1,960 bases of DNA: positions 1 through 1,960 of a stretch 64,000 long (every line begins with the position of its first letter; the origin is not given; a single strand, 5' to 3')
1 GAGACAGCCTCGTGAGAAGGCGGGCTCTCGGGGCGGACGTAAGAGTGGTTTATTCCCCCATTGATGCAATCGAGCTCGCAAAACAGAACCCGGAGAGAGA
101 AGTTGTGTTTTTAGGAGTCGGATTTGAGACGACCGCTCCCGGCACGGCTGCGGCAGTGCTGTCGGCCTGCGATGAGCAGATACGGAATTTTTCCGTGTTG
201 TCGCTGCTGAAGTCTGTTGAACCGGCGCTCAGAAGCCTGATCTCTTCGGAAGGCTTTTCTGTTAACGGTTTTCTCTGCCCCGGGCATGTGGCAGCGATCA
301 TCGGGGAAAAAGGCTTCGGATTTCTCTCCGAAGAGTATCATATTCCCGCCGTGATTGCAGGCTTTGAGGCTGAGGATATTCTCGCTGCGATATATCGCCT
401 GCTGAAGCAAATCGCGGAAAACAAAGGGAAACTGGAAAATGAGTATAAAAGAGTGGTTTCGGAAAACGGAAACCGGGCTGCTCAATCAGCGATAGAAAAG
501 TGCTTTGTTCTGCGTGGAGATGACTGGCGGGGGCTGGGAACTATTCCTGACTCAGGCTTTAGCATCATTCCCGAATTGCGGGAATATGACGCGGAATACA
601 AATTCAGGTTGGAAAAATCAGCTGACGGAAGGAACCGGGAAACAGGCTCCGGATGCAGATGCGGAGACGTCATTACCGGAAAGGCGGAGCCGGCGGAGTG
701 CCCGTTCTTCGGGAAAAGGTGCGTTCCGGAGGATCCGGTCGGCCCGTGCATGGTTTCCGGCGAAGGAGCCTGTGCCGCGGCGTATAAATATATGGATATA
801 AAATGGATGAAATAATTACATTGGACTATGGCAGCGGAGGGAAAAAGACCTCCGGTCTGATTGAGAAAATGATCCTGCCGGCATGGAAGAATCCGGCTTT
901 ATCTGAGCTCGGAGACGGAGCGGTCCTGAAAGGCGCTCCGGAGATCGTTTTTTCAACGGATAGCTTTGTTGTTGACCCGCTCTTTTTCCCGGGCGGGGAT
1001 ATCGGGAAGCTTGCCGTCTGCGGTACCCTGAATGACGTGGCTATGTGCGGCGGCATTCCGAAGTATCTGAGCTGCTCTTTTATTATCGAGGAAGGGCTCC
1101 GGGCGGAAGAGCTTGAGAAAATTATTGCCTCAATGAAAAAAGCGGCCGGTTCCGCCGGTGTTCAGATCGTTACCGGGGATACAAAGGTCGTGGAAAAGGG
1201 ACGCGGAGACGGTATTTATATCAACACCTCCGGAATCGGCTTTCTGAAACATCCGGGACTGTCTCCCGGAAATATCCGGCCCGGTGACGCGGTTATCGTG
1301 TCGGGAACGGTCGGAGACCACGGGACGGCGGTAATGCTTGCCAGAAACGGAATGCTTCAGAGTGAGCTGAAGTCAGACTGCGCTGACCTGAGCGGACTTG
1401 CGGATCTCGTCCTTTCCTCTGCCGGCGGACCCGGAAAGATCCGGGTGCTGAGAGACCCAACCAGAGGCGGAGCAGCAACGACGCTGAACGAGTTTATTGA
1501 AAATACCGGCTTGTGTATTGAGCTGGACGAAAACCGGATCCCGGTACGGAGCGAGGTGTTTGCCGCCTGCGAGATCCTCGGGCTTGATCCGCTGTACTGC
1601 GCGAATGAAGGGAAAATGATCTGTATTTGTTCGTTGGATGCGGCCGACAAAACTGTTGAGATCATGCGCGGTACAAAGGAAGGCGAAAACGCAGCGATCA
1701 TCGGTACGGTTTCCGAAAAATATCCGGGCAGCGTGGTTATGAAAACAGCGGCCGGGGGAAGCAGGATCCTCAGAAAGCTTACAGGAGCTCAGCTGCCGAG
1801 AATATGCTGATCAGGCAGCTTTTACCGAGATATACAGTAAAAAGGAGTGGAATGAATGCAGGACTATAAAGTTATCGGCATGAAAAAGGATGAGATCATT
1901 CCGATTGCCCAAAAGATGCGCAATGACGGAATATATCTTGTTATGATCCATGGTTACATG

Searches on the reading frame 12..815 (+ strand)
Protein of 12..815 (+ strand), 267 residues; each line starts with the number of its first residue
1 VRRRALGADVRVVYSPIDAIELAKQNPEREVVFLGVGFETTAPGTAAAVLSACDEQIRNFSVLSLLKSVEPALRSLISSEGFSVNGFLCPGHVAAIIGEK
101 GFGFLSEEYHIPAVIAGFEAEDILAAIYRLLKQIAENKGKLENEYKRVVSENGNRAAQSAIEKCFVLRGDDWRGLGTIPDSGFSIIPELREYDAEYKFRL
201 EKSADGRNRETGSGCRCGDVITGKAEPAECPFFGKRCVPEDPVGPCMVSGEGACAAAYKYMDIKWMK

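Call 13: search_protein_families(library=padloc, alignment_id=A1, max_evalue=0.00001)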
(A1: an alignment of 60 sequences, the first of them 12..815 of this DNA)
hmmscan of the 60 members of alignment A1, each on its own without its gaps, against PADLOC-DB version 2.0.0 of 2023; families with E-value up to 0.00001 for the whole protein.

A. member 1, window:12-815:+ (267 aa): 0 families

B. families by the number of members that match (of 60 scanned): 22 families
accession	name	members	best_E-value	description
PDLC04790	PDC-S01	1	1.1e-56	-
PDLC04135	mad3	1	1.7e-41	mads_3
PDLC04789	PDC-S01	1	1.5e-25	-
PDLC04134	mad2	1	1.1e-21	mads_2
PDLC04787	PDC-S01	1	4.3e-20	-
PDLC03398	REase_II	1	1.3e-19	Type II nicking endonuclease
PDLC04140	mad8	1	1.7e-19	mads_8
PDLC02914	ATPase-Toprim_I-B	1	9.2e-12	-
PDLC04788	PDC-S01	1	2e-10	-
PDLC02980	AriA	1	4.1e-10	-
PDLC00915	TRIP13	1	9.9e-09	TRIP13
PDLC04792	PDC-S01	1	1.3e-08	-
PDLC04175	HEC-01A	1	3.8e-08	-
PDLC04786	PDC-S01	1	5.9e-08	-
PDLC02196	IetA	1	2.2e-07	-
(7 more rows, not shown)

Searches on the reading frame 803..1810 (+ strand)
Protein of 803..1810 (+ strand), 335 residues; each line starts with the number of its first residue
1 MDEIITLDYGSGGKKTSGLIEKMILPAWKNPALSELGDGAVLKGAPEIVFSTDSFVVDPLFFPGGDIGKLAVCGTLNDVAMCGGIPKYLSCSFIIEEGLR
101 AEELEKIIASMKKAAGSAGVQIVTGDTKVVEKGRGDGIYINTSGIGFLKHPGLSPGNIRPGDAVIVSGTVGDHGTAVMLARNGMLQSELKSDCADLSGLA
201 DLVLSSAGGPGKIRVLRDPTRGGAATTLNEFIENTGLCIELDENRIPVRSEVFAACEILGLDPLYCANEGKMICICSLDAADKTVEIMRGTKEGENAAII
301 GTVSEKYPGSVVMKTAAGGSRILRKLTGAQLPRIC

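Call 75: find_encoding_contigs(protein=window:803-1810:+, flank=10000, max_places=1)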
Protein window:803-1810:+ (335 aa): 1 contig read that carries it; 1 place shown.
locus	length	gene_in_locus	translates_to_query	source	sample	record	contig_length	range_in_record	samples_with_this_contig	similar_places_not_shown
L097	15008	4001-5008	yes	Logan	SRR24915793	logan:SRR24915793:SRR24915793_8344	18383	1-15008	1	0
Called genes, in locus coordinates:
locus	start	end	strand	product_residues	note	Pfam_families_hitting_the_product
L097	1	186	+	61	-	?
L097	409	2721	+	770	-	PF00708:Acylphosphatase, PF07503:zf-HYPF, PF01300:Sua5_yciO_yrdC, PF17788:HypF_C, PF22521:HypF_C_2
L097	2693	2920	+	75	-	PF01455:HupF_HypC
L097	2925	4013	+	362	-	PF01924:HypD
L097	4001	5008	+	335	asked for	PF00586:AIRS, PF02769:AIRS_C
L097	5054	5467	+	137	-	PF00329:Complex1_30kDa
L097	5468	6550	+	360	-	PF00374:NiFeSe_Hases, PF00346:Complex1_49kDa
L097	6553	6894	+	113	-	PF01155:HypA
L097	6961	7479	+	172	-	PF01899:MNHE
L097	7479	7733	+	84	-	PF04066:MrpF_PhaF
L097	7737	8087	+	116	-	PF03334:PhaG_MnhG_YufB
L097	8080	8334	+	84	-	PF13244:MbhD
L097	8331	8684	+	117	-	PF20501:MbhE (weak)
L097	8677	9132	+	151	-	PF04039:MnhB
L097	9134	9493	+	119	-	PF00420:Oxidored_q2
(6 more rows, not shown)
